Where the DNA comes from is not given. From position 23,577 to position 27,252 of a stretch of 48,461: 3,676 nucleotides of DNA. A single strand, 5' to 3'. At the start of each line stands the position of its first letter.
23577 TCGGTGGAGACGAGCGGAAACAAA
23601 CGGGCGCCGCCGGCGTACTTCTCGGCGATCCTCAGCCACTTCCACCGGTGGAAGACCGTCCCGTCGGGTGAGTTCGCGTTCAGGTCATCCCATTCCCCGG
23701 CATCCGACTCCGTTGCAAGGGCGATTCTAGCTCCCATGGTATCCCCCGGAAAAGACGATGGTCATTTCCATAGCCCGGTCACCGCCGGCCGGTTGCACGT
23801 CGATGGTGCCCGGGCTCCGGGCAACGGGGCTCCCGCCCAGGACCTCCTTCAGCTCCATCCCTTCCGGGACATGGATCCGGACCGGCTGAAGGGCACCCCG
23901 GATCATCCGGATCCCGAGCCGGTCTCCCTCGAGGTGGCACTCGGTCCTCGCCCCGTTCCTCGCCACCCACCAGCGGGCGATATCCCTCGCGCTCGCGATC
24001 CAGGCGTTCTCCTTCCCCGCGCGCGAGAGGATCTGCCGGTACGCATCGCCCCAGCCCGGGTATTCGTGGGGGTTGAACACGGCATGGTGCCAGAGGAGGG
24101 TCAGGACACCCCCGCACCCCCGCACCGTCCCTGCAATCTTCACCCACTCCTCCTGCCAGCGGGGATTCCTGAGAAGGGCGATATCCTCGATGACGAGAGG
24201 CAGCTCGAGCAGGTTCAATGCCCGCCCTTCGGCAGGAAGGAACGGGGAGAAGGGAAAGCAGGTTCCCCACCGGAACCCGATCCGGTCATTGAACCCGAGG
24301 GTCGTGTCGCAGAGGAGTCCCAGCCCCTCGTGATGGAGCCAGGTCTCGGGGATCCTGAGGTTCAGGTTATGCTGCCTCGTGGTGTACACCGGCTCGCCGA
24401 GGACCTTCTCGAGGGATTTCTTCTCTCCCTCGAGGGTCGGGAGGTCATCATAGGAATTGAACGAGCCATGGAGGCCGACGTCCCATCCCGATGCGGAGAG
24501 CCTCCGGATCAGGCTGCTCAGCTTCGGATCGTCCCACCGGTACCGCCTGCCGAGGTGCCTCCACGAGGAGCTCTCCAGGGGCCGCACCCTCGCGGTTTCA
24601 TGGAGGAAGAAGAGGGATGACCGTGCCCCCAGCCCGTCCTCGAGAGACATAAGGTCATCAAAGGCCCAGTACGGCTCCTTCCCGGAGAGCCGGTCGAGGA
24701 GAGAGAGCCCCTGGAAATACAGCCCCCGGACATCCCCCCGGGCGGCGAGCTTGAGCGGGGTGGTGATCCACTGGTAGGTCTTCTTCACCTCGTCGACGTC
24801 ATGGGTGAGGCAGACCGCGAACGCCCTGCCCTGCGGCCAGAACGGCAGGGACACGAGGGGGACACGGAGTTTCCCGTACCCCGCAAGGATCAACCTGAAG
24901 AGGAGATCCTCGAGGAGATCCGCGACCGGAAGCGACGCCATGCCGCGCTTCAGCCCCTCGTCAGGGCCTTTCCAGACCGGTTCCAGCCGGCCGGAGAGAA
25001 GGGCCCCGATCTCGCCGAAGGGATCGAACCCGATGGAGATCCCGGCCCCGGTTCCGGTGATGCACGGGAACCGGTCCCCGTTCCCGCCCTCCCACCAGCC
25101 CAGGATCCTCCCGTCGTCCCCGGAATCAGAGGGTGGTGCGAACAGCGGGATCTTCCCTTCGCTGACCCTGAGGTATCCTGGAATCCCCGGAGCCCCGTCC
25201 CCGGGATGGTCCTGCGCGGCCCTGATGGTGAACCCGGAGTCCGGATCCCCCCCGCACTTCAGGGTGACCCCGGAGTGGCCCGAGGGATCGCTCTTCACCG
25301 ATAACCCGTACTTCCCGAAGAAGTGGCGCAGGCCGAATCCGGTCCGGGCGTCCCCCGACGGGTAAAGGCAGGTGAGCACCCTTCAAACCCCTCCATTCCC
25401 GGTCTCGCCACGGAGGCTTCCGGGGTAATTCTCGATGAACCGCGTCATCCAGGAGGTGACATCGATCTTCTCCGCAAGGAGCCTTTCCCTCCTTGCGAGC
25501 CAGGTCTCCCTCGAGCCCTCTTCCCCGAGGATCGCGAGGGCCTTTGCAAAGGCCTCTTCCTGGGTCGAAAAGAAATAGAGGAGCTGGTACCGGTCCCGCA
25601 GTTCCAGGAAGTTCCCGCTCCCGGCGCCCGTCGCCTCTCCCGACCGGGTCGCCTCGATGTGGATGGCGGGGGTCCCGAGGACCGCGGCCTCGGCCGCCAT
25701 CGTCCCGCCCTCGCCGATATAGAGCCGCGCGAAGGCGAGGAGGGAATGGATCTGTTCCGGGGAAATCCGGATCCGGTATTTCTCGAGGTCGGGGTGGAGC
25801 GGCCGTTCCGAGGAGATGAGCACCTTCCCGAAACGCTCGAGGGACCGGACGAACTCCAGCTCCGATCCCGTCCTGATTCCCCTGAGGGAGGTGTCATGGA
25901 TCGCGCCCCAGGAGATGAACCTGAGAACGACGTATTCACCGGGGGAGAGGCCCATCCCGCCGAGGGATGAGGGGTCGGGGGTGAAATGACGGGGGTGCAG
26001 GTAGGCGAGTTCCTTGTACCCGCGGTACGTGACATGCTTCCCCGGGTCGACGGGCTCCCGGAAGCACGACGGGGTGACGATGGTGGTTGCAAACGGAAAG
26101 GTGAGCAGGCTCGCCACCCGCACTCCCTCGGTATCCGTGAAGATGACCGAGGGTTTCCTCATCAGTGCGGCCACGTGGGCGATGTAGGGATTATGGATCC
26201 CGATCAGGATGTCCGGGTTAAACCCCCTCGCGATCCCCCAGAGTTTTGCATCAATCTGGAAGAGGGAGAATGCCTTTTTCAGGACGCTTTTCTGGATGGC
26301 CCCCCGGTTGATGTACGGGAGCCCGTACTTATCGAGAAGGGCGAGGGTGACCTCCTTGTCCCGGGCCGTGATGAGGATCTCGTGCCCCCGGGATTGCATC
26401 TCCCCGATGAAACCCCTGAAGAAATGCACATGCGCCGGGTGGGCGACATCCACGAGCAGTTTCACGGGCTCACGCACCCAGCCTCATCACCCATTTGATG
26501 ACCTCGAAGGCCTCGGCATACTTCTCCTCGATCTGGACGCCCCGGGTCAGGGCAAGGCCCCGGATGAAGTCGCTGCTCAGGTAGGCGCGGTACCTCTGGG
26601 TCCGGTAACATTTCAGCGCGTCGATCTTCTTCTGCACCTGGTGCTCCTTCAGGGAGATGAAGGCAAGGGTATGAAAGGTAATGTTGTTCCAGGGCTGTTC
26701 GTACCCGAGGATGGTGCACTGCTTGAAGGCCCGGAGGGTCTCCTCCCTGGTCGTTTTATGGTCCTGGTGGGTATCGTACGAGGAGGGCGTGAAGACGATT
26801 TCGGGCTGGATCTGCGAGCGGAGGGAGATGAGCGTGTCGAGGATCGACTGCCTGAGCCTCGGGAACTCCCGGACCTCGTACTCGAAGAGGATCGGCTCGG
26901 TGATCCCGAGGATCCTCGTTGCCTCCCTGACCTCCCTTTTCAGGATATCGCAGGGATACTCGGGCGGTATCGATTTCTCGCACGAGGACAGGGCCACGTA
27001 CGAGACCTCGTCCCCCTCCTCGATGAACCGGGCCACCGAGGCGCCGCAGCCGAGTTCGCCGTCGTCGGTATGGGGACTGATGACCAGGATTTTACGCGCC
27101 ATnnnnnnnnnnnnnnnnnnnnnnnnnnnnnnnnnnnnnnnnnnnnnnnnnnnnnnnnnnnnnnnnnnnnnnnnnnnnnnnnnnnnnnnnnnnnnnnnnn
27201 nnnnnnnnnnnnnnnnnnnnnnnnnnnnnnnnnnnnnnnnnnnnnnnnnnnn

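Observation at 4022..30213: Archaeal counterpart of the bacterial exosortase/PEP-CTERM EPS locus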

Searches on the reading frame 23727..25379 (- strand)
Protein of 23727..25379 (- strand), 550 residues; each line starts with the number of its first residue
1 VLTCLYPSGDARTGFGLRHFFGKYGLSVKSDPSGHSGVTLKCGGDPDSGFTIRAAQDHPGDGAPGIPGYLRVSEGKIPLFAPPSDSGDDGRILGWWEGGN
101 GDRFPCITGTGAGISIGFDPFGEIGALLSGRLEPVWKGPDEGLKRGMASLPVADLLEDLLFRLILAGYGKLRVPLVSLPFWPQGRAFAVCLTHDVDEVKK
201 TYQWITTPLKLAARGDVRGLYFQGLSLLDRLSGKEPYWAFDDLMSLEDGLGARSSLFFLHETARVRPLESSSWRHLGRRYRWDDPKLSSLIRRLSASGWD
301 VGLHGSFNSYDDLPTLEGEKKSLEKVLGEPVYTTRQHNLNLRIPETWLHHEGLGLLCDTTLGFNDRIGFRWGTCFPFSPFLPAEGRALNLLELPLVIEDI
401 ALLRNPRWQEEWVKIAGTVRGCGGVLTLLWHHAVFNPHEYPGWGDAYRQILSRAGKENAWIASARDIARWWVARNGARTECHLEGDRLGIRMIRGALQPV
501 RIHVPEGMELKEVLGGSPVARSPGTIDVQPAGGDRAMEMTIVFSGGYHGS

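Call 6: search_protein_families(library=ncbifam, proteins=[window:23727-25379:-], max_evalue=0.01)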
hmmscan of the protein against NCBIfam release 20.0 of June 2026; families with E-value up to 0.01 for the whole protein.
window:23727-25379:- (550 aa): 1 family
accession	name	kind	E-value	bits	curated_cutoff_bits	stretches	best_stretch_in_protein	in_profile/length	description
NF053580.1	deacetylase_VimE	equivalog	1.3e-19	70.1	440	1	188-451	161-426/431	UDP-2,3-diacetamido-2,3-dideoxy-alpha-D-glucuronate deacetylase VimE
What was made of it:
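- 23727..25379 (-): 550-aa VimE-like (CE4-superfamily) sugar de-N-acetylase. NF053580 VimE 70 bits, E 1.3e-19, against a cut-off of 440 (call 6).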

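Call 8: search_protein_families(library=pfam, proteins=[window:23727-25379:-], max_evalue=0.01)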
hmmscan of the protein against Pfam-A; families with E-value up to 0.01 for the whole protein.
window:23727-25379:- (550 aa): 0 families

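Call 23: search_protein_families(library=pfam, proteins=[window:23727-25379:-], max_evalue=10)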
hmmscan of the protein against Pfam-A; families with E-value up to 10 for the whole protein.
window:23727-25379:- (550 aa): 1 family
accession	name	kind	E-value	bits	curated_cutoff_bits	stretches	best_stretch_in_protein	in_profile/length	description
PF10096.14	DUF2334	-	0.12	12.4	26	1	279-312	46-80/203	Uncharacterized protein conserved in bacteria (DUF2334)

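Call 59: search_protein_families(library=ncbifam, proteins=[window:23727-25379:-], max_evalue=10)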
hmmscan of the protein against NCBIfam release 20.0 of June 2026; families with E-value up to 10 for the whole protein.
window:23727-25379:- (550 aa): 1 family
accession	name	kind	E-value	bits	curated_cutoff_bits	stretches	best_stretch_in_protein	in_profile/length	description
NF053580.1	deacetylase_VimE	equivalog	1.3e-19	70.1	440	1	188-451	161-426/431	UDP-2,3-diacetamido-2,3-dideoxy-alpha-D-glucuronate deacetylase VimE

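Call 79: search_solved_structures(query=A4, max_evalue=1)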
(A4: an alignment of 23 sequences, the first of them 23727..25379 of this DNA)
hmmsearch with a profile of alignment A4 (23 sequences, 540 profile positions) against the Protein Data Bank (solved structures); distinct sequences matched with E-value up to 1: 3.
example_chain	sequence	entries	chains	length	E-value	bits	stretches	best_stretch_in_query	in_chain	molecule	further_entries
3rxz_A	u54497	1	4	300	0.0011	20.8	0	176-192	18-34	Polysaccharide deacetylase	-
2gx8_A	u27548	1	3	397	0.45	12.2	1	415-459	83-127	NIF3-related protein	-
8f54_L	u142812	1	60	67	0.9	11.2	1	266-299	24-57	RC_I_1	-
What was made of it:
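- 23727..25379 (-): Profile A4 hits polysaccharide deacetylase 3rxz only weakly, E 1e-3 (call 79).
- On VimE (NF053580) / CE4 deacetylases: 3rxz at E 1e-3 (call 79).
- Tried and rejected: It gave only a marginal CE4 hit (call 79), so 'CE4' rests mainly on the VimE model.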

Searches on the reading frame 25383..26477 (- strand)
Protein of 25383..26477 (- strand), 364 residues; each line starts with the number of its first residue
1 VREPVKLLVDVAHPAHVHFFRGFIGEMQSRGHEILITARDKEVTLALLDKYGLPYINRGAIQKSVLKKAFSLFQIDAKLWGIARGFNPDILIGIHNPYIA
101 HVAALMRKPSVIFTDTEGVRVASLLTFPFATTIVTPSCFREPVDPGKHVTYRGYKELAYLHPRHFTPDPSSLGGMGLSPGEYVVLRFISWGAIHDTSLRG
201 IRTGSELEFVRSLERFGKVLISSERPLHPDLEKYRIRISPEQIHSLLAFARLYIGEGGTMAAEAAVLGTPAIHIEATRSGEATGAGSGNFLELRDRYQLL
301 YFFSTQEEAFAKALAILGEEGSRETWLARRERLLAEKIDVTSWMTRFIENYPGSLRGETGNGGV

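Call 6: search_protein_families(library=ncbifam, proteins=[window:25383-26477:-], max_evalue=0.01)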
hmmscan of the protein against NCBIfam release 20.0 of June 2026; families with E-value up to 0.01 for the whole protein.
window:25383-26477:- (364 aa): 0 families

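Call 8: search_protein_families(library=pfam, proteins=[window:25383-26477:-], max_evalue=0.01)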
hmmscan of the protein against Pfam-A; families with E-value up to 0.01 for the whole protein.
window:25383-26477:- (364 aa): 1 family
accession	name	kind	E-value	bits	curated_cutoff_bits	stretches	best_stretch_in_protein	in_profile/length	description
PF04007.18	DUF354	-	4.7e-15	56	22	2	6-139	2-135/349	Protein of unknown function (DUF354)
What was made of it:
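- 25383..26477 (-): DUF354 protein; presumed GT-B-type glycosyltransferase or epimerase-like enzyme (inferred). PF04007 56 bits (call 8).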

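Call 59: search_protein_families(library=ncbifam, proteins=[window:25383-26477:-], max_evalue=10)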
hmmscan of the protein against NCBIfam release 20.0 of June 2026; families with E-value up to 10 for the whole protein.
window:25383-26477:- (364 aa): 2 families
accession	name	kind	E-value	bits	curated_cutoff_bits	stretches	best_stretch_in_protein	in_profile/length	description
TIGR03590.1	PseG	equivalog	0.019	14.6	153.55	1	234-274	227-267/280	UDP-2,4-diacetamido-2,4,6-trideoxy-beta-L-altropyranose hydrolase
TIGR00661.1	MJ1255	subfamily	0.23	10.7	195.9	1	78-111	84-117/321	MJ1255/VC2487 family glycosyltransferase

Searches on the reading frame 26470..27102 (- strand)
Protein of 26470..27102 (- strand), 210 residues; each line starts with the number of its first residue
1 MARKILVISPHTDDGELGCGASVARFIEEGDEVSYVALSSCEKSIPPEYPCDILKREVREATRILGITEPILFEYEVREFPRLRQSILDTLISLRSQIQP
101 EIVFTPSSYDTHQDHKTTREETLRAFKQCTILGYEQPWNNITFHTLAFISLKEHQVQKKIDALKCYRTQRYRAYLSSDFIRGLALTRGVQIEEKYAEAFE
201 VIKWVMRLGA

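Call 6: search_protein_families(library=ncbifam, proteins=[window:26470-27102:-], max_evalue=0.01)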
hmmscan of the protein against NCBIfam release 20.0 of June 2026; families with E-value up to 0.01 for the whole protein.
window:26470-27102:- (210 aa): 3 families
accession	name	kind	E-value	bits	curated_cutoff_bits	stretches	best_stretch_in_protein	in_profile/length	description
TIGR04001.1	thiol_BshB1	equivalog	6.7e-19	68.5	182.5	1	4-169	3-178/226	bacillithiol biosynthesis deacetylase BshB1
TIGR04000.1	thiol_BshB2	equivalog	3e-09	36.9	195.25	1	3-130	1-138/217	bacillithiol biosynthesis deacetylase BshB2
NF002557.0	PRK02122.1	subfamily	0.0017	16.5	384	0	3-34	371-402/653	glucosamine-6-phosphate deaminase-like protein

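Call 8: search_protein_families(library=pfam, proteins=[window:26470-27102:-], max_evalue=0.01)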
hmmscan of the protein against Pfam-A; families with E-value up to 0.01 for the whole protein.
window:26470-27102:- (210 aa): 1 family
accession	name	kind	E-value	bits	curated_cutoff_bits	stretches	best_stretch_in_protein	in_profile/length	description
PF02585.22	PIG-L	-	1.8e-19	71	28.2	1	6-125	1-128/129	GlcNAc-PI de-N-acetylase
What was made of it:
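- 26470..27102 (-): PIG-L family de-N-acetylase (BshB1/MshB-like). PF02585 71 bits; TIGR04001 68.5 against 182 (calls 6, 8).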
